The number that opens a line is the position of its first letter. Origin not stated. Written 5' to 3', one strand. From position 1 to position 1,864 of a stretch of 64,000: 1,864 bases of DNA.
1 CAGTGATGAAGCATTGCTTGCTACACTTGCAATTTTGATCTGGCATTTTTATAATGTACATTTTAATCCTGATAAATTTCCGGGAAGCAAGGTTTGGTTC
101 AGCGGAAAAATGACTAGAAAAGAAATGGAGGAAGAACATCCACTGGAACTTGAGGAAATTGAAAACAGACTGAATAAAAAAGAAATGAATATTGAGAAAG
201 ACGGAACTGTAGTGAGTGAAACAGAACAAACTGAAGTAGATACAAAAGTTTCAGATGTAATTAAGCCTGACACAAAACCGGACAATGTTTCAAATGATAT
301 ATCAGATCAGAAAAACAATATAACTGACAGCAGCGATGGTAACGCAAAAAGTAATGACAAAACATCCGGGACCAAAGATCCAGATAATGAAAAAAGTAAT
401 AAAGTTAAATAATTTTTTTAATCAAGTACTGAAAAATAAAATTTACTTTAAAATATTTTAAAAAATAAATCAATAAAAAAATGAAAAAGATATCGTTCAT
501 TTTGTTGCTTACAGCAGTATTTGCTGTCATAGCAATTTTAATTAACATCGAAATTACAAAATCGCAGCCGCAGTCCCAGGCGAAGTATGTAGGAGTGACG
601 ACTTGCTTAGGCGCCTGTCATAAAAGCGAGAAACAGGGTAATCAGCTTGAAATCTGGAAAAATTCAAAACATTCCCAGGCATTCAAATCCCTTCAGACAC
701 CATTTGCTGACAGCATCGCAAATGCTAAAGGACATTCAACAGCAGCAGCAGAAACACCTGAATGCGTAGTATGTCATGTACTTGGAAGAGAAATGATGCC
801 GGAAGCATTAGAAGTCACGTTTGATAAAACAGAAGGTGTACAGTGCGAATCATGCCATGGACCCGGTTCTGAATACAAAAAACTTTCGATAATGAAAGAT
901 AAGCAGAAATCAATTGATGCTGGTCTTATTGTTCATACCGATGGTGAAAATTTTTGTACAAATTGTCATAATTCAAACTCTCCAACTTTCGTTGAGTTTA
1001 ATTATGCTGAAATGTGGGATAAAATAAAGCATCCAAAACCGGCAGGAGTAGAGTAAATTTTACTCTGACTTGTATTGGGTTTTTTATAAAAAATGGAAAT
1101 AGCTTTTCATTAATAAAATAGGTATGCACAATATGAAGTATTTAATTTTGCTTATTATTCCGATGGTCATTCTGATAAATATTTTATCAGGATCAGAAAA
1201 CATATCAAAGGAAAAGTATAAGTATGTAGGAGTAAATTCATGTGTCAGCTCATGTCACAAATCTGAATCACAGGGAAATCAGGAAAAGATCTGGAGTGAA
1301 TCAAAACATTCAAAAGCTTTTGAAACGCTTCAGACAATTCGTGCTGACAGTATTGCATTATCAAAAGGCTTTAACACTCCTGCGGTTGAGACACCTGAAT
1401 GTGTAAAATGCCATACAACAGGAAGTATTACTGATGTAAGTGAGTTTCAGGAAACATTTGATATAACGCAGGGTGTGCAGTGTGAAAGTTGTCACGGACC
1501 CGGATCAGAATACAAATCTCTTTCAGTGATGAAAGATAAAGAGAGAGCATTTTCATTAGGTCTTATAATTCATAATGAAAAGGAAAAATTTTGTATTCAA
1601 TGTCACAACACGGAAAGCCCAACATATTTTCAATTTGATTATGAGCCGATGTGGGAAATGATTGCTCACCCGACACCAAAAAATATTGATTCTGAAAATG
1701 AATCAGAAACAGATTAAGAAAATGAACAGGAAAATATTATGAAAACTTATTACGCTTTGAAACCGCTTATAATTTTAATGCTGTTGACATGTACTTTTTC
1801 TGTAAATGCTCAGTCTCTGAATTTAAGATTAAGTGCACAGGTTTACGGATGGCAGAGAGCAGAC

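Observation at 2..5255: Possible complete quinol-to-surface electron conduit: cytochrome b, two tetrahaem carriers, then a porin / 14-haem / lipoprotein-haem triad in the Geobacter porin-cytochrome gene order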

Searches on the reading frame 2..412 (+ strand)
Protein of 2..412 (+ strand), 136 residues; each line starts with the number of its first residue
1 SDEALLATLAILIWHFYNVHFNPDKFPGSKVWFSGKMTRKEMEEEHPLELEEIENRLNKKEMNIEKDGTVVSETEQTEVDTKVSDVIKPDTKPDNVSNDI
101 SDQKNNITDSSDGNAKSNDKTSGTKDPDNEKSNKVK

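Call 4: search_protein_families(library=pfam, proteins=[window:2-412:+], max_evalue=0.1)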
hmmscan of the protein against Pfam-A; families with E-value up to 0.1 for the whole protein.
window:2-412:+ (136 aa): 1 family
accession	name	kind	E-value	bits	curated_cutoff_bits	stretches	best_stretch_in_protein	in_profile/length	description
PF08001.16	CMV_US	-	0.003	17.3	23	1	14-87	83-155/251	CMV US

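Call 5: search_protein_families(library=ncbifam, proteins=[window:2-412:+], max_evalue=0.1)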
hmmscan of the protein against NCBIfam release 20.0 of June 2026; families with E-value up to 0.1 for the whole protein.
window:2-412:+ (136 aa): 0 families

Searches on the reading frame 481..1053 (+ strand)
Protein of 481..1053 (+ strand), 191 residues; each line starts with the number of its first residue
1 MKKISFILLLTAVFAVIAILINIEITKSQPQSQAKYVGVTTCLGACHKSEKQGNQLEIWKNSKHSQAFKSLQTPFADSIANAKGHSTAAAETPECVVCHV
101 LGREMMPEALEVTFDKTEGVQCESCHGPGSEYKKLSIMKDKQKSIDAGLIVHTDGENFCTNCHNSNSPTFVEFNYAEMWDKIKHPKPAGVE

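Call 4: search_protein_families(library=pfam, proteins=[window:481-1053:+], max_evalue=0.1)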
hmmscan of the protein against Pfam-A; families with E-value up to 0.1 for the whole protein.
window:481-1053:+ (191 aa): 9 families
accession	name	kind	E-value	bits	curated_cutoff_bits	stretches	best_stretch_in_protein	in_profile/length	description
PF13435.11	Cytochrome_C554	-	9.1e-15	55.8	20.8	1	45-127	4-84/84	Cytochrome c554 and c-prime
PF22113.1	Mtrc-MtrF_II-IV_dom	-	1.6e-05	24.9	30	1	33-166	22-166/176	Outer membrane cytochrome MtrC/MtrF-like, domains II/IV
PF04616.20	Glyco_hydro_43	-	0.00064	19.6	32.2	1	120-184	98-161/288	Glycosyl hydrolases family 43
PF14537.11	Cytochrom_c3_2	-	0.00082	20.2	25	1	95-165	9-66/79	Cytochrome c3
PF09699.15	Paired_CXXCH_1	-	0.00093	19.3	20.6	1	118-166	6-39/41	Doubled CXXCH motif (Paired_CXXCH_1)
PF14522.11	Cytochrome_C7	-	0.0015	18.8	24.8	1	91-164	12-67/67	Cytochrome c7 and related cytochrome c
PF03264.19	Cytochrom_NNT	-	0.022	14.9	24.1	0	90-135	34-81/174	NapC/NirT cytochrome c family, N-terminal region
PF00684.25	DnaJ_CXXCXGXG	-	0.025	15.3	32.7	1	84-133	6-55/65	DnaJ central domain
PF22297.1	PccH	-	0.07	13.7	24.4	0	159-177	14-32/133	PccH Cytochrome c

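Call 5: search_protein_families(library=ncbifam, proteins=[window:481-1053:+], max_evalue=0.1)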
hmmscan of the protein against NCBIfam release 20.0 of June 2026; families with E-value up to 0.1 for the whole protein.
window:481-1053:+ (191 aa): 12 families
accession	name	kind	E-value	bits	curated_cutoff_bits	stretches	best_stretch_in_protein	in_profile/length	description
NF041198.1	UshA_like_PCGU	equivalog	1.1e-14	53.9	275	1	27-170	396-516/519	UshA-like (seleno)protein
NF043010.1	Cyt554_Nsmonas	equivalog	1.1e-12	47.8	400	1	12-135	7-124/238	cytochrome c-550 CycA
NF041028.1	decahem_GSU2203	exception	4.2e-06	26.2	325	1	94-167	38-112/317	GSU2203 family decaheme c-type cytochrome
TIGR03508.1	decahem_SO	subfamily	3.2e-05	23.5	192.2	1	95-167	5-81/258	DmsE family decaheme c-type cytochrome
NF045722.1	c3_cytochr_TmcA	equivalog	0.00088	19.1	114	1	66-164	34-125/125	acidic tetraheme cytochrome c3 TmcA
TIGR03153.1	cytochr_NrfH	equivalog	0.0026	17.8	134.2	1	79-139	15-71/138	cytochrome c nitrite reductase small subunit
TIGR01904.2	GSu_C4xC__C2xCH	domain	0.0053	16.5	27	1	80-132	11-62/73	CxxxxCH/CxxCH domain c-type cytochrome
NF033196.2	c_type_nonphoto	exception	0.01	15.9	70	1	113-143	21-51/98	c-type cytochrome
NF038038.1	cytoc_DsrJ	equivalog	0.06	13.7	100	0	127-167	98-112/121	sulfate reduction electron transfer complex DsrMKJOP subunit DsrJ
TIGR01905.1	paired_CXXCH_1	subfamily_domain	0.071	13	25.2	0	151-166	24-39/41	doubled CXXCH domain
TIGR02161.1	napC_nirT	subfamily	0.083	12.8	310.6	0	152-174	41-63/185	periplasmic nitrate (or nitrite) reductase c-type cytochrome, NapC/NirT family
NF038389.1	ArsS_fam_HK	equivalog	0.091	12.2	250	0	4-67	9-70/403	ArsS family sensor histidine kinase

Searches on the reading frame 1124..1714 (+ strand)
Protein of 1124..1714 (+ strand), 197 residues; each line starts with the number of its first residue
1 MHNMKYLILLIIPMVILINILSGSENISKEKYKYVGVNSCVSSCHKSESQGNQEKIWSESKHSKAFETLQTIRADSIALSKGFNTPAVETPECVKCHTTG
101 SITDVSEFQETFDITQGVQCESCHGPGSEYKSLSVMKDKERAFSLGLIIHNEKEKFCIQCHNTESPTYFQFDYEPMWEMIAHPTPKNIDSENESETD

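Call 4: search_protein_families(library=pfam, proteins=[window:1124-1714:+], max_evalue=0.1)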
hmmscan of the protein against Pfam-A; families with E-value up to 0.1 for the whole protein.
window:1124-1714:+ (197 aa): 11 families
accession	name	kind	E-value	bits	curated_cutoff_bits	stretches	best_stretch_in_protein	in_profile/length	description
PF13435.11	Cytochrome_C554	-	6e-17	62.8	20.8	1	42-125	3-84/84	Cytochrome c554 and c-prime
PF22113.1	Mtrc-MtrF_II-IV_dom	-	2.9e-05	24.1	30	1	35-131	78-170/176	Outer membrane cytochrome MtrC/MtrF-like, domains II/IV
PF00684.25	DnaJ_CXXCXGXG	-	0.00055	20.6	32.7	1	89-131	14-55/65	DnaJ central domain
PF14522.11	Cytochrome_C7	-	0.00058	20.1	24.8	1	108-165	3-52/67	Cytochrome c7 and related cytochrome c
PF02085.21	Cytochrom_CIII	-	0.0012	19.6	22.9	1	91-165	31-86/101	Class III cytochrome C family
PF14537.11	Cytochrom_c3_2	-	0.0022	18.8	25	0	116-164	5-36/79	Cytochrome c3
PF08821.16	CGGC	-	0.0033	18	27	0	29-97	34-87/106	CGGC domain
PF09699.15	Paired_CXXCH_1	-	0.0041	17.2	20.6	0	116-164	6-39/41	Doubled CXXCH motif (Paired_CXXCH_1)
PF22678.1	Cytochrom_c_NrfB-like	-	0.0048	17.8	27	0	43-141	3-82/89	Cytochrome c-type protein NrfB-like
PF03264.19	Cytochrom_NNT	-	0.0057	16.9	24.1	0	93-131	39-79/174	NapC/NirT cytochrome c family, N-terminal region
PF13442.11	Cytochrome_CBB3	-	0.026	15.3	27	0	119-135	13-29/68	Cytochrome C oxidase, cbb3-type, subunit III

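Call 5: search_protein_families(library=ncbifam, proteins=[window:1124-1714:+], max_evalue=0.1)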
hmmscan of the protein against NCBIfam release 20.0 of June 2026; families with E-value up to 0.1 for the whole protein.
window:1124-1714:+ (197 aa): 11 families
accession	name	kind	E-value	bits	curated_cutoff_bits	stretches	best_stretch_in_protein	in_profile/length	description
NF041198.1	UshA_like_PCGU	equivalog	1.3e-18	66.9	275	1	26-171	397-518/519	UshA-like (seleno)protein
NF043010.1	Cyt554_Nsmonas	equivalog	2.2e-14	53.4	400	1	4-132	1-123/238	cytochrome c-550 CycA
TIGR03508.1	decahem_SO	subfamily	4e-07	29.8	192.2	1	92-165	4-81/258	DmsE family decaheme c-type cytochrome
NF041028.1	decahem_GSU2203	exception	9.2e-07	28.4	325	1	91-166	37-113/317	GSU2203 family decaheme c-type cytochrome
TIGR01904.2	GSu_C4xC__C2xCH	domain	8e-05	22.3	27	1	84-131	17-63/73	CxxxxCH/CxxCH domain c-type cytochrome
NF033196.2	c_type_nonphoto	exception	0.0018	18.4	70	0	104-140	14-50/98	c-type cytochrome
TIGR03507.1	decahem_SO1788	subfamily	0.0021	16.6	209.3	1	89-167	242-308/672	OmcA/MtrC family decaheme c-type cytochrome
NF008659.0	PRK11659.1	equivalog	0.0076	16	184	1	92-164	48-120/188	cytochrome c nitrite reductase pentaheme subunit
TIGR02349.1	DnaJ_bact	equivalog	0.012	15.1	377.2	1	90-131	160-200/354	molecular chaperone DnaJ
TIGR01905.1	paired_CXXCH_1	subfamily_domain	0.013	15.4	25.2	0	149-164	24-39/41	doubled CXXCH domain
NF047440.1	LA3751_2_3_fam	subfamily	0.041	12.7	200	1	6-87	338-421/460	LA_3751/LA_3752 family putative glycosyltransferase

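Call 52: search_solved_structures(query=window:1124-1714:+, max_evalue=1)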
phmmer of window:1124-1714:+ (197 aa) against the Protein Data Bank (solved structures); distinct sequences matched with E-value up to 1: 13.
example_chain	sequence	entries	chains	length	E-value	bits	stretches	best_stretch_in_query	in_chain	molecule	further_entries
1bvb_A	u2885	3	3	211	7.7e-08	35.2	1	38-131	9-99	CYTOCHROME C-554 | CYTOCHROME C554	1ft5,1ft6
6btm_A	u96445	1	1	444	0.0069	19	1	36-133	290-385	Alternative Complex III subunit A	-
6i5b_A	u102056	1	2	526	0.0083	18.8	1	84-130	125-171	Uncharacterized protein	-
7ane_ax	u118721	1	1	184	0.06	16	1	123-184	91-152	mS70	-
8ikm_A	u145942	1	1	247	0.44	13.2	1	118-168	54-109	E3 ubiquitin-protein ligase parkin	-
6f0k_A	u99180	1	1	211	0.58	12.8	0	93-130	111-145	Cytochrome c family protein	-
6n13_B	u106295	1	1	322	0.58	12.8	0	118-168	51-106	E3 ubiquitin-protein ligase parkin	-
9wqv_C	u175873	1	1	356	0.58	12.8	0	133-185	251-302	Photosynthetic reaction center cytochrome c subunit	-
4i1h_A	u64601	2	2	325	0.6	12.7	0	118-168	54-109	E3 ubiquitin-protein ligase parkin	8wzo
4bm9_A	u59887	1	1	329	0.62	12.7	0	118-168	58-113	E3 UBIQUITIN-PROTEIN LIGASE PARKIN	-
5c9v_A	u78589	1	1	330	0.63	12.6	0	118-168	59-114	E3 ubiquitin-protein ligase parkin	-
8ikt_A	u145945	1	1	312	0.68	12.5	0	118-168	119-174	E3 ubiquitin-protein ligase parkin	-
6glc_A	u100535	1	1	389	0.99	12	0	118-168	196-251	E3 ubiquitin-protein ligase parkin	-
